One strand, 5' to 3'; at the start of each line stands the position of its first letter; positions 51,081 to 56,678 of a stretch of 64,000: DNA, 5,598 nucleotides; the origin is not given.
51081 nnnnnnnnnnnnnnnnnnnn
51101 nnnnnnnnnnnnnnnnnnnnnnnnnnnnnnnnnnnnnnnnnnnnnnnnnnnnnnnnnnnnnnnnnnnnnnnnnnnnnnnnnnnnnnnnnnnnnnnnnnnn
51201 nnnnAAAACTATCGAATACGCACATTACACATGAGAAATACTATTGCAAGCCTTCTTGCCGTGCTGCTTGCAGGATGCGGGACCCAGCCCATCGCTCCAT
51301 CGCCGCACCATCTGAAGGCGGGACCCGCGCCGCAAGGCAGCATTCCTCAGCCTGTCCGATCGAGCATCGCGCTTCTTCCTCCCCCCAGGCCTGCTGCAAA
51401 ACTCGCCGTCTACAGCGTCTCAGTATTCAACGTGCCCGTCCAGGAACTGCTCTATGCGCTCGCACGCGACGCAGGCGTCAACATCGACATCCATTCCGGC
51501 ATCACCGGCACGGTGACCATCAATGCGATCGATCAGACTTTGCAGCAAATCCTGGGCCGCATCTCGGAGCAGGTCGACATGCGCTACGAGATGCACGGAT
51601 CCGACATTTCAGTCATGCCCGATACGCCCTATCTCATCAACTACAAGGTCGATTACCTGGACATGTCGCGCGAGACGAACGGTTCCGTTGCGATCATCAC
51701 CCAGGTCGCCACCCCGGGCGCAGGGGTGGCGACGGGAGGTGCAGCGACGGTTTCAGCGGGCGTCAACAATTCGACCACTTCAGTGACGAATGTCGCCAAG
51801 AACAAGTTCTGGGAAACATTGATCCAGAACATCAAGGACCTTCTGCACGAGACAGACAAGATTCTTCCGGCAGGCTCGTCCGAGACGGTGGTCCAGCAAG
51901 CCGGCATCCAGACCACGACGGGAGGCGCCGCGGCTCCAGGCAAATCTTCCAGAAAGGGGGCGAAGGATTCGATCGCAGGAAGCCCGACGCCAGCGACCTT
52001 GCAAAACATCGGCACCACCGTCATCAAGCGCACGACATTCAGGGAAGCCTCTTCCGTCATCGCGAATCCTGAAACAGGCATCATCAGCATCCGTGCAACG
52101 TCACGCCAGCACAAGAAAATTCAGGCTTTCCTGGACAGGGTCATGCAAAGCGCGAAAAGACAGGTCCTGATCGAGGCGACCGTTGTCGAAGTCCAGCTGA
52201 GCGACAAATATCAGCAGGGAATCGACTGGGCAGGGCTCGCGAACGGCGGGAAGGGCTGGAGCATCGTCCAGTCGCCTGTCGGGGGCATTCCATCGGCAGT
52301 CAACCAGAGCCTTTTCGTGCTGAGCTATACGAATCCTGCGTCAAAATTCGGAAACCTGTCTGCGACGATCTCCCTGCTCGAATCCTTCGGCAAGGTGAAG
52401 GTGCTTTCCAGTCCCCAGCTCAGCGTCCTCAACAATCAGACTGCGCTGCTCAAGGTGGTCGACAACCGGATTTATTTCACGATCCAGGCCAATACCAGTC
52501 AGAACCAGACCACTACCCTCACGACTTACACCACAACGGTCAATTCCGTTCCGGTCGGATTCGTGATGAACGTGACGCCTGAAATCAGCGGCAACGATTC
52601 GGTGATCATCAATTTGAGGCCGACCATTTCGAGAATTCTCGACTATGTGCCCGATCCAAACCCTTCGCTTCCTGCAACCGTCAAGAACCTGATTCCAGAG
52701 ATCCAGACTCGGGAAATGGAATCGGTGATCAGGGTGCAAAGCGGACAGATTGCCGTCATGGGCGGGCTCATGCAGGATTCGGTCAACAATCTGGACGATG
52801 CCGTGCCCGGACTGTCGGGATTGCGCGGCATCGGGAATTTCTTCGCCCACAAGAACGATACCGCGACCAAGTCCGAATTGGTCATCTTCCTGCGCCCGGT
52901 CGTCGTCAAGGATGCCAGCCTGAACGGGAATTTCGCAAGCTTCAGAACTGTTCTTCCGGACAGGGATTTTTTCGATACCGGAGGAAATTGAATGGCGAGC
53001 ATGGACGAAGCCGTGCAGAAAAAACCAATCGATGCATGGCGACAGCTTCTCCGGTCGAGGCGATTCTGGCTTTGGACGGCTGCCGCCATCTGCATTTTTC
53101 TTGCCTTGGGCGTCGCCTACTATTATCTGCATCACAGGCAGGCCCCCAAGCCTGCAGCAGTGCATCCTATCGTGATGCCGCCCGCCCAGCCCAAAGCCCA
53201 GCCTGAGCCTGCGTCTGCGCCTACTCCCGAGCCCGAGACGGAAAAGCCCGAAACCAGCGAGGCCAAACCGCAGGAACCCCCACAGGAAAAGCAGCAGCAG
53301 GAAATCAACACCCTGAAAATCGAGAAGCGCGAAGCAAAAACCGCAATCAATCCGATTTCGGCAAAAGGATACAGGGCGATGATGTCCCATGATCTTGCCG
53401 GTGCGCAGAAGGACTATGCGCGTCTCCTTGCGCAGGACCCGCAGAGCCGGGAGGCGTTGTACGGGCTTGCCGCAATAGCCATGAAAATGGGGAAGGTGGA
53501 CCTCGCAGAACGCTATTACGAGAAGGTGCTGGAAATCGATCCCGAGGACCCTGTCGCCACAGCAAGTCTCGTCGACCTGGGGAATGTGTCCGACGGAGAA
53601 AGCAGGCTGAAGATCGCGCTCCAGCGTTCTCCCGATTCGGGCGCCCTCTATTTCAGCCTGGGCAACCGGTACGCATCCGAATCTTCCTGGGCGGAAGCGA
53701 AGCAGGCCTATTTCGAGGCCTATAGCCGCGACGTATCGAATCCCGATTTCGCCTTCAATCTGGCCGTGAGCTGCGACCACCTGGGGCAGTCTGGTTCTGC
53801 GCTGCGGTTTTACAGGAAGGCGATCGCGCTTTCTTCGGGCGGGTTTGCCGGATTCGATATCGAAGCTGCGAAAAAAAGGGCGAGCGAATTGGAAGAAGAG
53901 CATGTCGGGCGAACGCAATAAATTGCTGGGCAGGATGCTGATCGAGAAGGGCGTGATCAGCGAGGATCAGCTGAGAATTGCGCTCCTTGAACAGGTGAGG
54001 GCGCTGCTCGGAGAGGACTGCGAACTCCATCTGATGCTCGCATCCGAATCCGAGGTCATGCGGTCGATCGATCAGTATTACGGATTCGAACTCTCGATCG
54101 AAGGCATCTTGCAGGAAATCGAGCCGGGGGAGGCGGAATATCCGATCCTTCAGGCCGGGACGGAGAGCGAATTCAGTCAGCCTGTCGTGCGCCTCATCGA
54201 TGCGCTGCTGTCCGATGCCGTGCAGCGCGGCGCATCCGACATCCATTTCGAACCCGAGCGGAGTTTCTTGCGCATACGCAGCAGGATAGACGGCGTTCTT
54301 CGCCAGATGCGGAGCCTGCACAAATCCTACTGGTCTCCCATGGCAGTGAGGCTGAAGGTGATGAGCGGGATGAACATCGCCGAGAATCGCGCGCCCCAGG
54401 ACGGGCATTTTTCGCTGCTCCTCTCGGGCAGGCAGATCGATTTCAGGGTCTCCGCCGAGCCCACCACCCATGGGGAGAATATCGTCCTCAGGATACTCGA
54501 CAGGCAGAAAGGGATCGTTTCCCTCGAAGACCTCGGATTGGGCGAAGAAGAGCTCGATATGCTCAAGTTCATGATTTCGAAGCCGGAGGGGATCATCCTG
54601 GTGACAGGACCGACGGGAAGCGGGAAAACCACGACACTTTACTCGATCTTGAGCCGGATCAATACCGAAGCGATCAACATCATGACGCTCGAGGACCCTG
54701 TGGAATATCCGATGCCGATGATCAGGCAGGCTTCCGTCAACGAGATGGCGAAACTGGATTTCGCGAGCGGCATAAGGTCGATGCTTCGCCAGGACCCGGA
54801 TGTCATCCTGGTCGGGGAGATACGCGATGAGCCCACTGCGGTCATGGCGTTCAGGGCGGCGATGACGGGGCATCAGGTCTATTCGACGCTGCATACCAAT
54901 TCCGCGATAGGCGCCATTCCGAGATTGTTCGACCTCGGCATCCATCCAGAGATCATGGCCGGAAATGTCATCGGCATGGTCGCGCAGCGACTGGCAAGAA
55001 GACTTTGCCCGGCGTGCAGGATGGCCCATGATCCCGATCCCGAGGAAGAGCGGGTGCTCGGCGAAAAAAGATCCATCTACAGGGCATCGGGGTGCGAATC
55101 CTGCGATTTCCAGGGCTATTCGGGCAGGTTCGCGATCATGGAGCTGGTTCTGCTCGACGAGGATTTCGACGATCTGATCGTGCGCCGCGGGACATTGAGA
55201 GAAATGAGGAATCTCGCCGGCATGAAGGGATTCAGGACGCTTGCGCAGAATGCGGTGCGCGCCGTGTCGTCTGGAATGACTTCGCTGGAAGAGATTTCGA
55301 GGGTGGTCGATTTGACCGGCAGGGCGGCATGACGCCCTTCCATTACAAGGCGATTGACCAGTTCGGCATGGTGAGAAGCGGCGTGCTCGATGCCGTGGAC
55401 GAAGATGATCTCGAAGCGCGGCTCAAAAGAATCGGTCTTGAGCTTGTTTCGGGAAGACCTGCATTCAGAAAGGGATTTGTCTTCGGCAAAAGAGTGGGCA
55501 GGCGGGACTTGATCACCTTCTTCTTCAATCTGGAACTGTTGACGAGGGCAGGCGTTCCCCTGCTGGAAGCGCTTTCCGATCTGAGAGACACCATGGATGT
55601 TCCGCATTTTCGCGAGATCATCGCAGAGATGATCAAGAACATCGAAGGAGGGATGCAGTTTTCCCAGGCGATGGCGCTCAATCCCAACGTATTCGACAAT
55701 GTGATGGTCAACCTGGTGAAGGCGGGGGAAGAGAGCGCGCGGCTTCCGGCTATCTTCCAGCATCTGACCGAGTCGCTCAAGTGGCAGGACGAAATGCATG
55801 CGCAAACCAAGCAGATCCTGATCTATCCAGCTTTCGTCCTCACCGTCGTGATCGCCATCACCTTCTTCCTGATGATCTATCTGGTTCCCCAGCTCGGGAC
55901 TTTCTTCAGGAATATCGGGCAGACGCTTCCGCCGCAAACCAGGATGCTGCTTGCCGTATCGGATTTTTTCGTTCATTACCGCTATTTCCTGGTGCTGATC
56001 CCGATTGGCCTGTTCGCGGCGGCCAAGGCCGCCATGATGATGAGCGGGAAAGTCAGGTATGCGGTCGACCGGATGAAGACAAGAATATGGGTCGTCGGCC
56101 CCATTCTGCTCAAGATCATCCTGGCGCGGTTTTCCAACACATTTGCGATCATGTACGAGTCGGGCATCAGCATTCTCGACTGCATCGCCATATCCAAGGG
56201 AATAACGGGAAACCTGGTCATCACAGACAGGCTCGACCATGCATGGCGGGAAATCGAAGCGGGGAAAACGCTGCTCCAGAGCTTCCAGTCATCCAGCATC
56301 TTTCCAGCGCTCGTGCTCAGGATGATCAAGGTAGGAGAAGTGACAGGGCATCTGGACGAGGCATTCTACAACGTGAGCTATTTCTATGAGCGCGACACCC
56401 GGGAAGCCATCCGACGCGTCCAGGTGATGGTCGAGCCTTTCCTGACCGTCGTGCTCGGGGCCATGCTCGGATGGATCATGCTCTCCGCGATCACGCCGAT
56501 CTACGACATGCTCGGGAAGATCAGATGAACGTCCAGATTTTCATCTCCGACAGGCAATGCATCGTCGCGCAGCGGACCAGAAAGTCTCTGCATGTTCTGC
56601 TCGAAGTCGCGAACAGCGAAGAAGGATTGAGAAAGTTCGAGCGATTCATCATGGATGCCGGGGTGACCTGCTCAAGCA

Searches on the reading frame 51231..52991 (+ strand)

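Call 67: search_protein_families(library=pfam, proteins=[window:51231-52991:+], max_evalue=0.00001)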
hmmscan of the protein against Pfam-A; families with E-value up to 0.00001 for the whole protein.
window:51231-52991:+ (586 aa): 1 family
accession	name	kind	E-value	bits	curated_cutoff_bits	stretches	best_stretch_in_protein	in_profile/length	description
PF00263.26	Secretin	-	2.1e-37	128.7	27.5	1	383-560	2-169/169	Bacterial type II and III secretion system protein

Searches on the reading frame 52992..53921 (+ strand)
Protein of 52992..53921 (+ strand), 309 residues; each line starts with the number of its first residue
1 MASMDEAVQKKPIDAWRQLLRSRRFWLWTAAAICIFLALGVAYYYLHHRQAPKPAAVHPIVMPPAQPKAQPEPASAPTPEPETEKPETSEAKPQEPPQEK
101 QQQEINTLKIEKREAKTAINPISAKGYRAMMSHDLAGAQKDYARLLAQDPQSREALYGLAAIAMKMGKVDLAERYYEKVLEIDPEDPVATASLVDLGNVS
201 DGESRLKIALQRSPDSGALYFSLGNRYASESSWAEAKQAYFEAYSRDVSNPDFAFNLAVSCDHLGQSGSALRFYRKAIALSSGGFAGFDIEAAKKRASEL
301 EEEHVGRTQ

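Call 67: search_protein_families(library=pfam, proteins=[window:52992-53921:+], max_evalue=0.00001)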
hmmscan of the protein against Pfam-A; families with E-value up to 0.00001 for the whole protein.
window:52992-53921:+ (309 aa): 9 families
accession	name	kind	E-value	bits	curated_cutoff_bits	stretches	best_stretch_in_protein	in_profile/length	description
PF13432.12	TPR_16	-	2e-15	57.3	32.7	1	125-187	3-65/65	Tetratricopeptide repeat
PF07719.23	TPR_2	-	2.8e-15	55.5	27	1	154-186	2-34/34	Tetratricopeptide repeat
PF14559.12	TPR_19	-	1e-13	51.8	25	1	129-189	1-61/68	Tetratricopeptide repeat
PF00515.34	TPR_1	-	1e-13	50.9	27.8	1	154-186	2-34/34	Tetratricopeptide repeat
PF13428.12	TPR_14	-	1.8e-10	40.9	23.5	0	154-193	2-41/44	Tetratricopeptide repeat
PF13181.12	TPR_8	-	1.3e-09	37.8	25.7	0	154-186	2-34/34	Tetratricopeptide repeat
PF13424.12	TPR_12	-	2.2e-09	37.8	30.1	0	154-207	4-62/77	Tetratricopeptide repeat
PF13431.12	TPR_17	-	9.1e-09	35.4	24.4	0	142-173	2-33/34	Tetratricopeptide repeat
PF13176.12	TPR_7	-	3.1e-07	30.4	27.9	0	155-186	1-32/36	Tetratricopeptide repeat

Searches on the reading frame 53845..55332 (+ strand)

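Call 67: search_protein_families(library=pfam, proteins=[window:53845-55332:+], max_evalue=0.00001)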
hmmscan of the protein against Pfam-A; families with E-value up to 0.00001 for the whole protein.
window:53845-55332:+ (495 aa): 1 family
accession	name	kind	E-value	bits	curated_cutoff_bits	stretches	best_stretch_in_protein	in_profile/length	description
PF00437.27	T2SSE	-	1.7e-123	412.4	24.9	1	111-486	5-370/370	Type II/IV secretion system protein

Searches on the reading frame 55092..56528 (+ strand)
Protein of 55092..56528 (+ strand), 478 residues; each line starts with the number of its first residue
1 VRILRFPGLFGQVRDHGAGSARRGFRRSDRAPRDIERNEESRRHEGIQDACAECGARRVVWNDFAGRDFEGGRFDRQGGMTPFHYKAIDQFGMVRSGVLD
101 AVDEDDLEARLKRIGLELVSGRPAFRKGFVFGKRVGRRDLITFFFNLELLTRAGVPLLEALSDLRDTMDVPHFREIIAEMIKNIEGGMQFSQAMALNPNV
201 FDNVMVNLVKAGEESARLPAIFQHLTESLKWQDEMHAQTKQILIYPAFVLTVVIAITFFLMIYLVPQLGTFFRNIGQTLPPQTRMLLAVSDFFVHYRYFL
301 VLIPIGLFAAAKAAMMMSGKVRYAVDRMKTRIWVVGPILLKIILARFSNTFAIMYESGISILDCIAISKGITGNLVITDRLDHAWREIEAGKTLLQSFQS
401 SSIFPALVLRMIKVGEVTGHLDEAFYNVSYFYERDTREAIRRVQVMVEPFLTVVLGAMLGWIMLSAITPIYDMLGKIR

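Call 67: search_protein_families(library=pfam, proteins=[window:55092-56528:+], max_evalue=0.00001)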
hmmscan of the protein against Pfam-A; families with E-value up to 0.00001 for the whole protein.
window:55092-56528:+ (478 aa): 1 family
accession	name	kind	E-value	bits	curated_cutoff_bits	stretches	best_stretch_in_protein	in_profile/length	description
PF00482.28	T2SSF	-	3e-47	160.1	25.2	2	149-266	7-125/125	Type II secretion system (T2SS), protein F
